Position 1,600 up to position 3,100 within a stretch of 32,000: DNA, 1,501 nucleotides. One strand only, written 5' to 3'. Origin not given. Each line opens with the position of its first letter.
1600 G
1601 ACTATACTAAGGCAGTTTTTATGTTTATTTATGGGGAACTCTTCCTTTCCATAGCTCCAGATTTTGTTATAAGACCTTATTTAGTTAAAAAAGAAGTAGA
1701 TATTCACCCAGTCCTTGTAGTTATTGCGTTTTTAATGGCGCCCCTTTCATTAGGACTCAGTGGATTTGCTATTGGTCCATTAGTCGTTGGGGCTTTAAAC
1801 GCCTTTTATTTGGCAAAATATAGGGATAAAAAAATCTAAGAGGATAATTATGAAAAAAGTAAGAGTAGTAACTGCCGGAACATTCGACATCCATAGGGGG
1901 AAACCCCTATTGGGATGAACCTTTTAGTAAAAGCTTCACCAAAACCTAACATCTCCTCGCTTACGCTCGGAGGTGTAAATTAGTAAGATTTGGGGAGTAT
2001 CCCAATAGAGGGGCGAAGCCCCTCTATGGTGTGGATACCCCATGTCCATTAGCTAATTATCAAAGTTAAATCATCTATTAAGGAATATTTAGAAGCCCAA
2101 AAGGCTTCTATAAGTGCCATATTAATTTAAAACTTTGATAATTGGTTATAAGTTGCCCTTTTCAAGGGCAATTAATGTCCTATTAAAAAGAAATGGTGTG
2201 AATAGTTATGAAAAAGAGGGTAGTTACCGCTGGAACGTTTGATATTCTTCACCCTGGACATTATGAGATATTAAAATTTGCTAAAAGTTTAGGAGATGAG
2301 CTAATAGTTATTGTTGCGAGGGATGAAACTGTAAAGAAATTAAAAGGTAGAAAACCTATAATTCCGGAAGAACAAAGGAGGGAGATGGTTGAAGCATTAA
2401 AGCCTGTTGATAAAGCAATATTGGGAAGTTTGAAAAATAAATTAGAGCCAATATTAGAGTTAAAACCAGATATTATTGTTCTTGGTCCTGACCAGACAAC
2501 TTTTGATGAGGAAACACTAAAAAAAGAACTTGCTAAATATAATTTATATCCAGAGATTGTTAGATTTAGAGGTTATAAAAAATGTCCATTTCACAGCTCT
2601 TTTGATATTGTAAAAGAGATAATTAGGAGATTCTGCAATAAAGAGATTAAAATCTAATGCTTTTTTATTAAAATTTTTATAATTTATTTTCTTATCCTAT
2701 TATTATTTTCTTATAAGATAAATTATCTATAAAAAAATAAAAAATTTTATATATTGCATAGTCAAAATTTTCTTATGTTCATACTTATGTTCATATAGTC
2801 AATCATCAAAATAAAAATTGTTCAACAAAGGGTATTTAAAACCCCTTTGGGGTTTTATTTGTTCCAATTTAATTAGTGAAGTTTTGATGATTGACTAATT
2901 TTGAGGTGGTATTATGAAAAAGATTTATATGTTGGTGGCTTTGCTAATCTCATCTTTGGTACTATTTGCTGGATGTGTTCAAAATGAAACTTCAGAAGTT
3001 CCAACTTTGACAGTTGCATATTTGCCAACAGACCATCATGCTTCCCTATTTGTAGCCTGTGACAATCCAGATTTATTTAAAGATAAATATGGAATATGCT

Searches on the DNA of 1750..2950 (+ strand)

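Call 76: search_dna_similar(query=window:2780-2910:+, collection=plasmids, mode=distant, max_evalue=0.01, max_rows=15)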
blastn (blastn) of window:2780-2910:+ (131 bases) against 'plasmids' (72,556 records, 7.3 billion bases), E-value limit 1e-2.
No match.

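Call 78: search_rna_families(source=window, start=1750, end=2950, threshold=evalue, max_evalue=1)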
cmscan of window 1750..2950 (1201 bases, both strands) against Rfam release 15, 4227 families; matches with E-value up to 1: 3.
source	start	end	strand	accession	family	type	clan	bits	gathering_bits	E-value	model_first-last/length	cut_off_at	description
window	2057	2139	-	RF03716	mir-7131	Gene; miRNA;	-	22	74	0.14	1-84/84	no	mir-7131 microRNA precursor family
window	2059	2141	+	RF03716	mir-7131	Gene; miRNA;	-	19.1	74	0.94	1-84/84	no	mir-7131 microRNA precursor family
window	2313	2346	+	RF01346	CRISPR-DR36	Gene; CRISPR;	-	16.8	38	0.91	1-36/36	no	CRISPR RNA direct repeat element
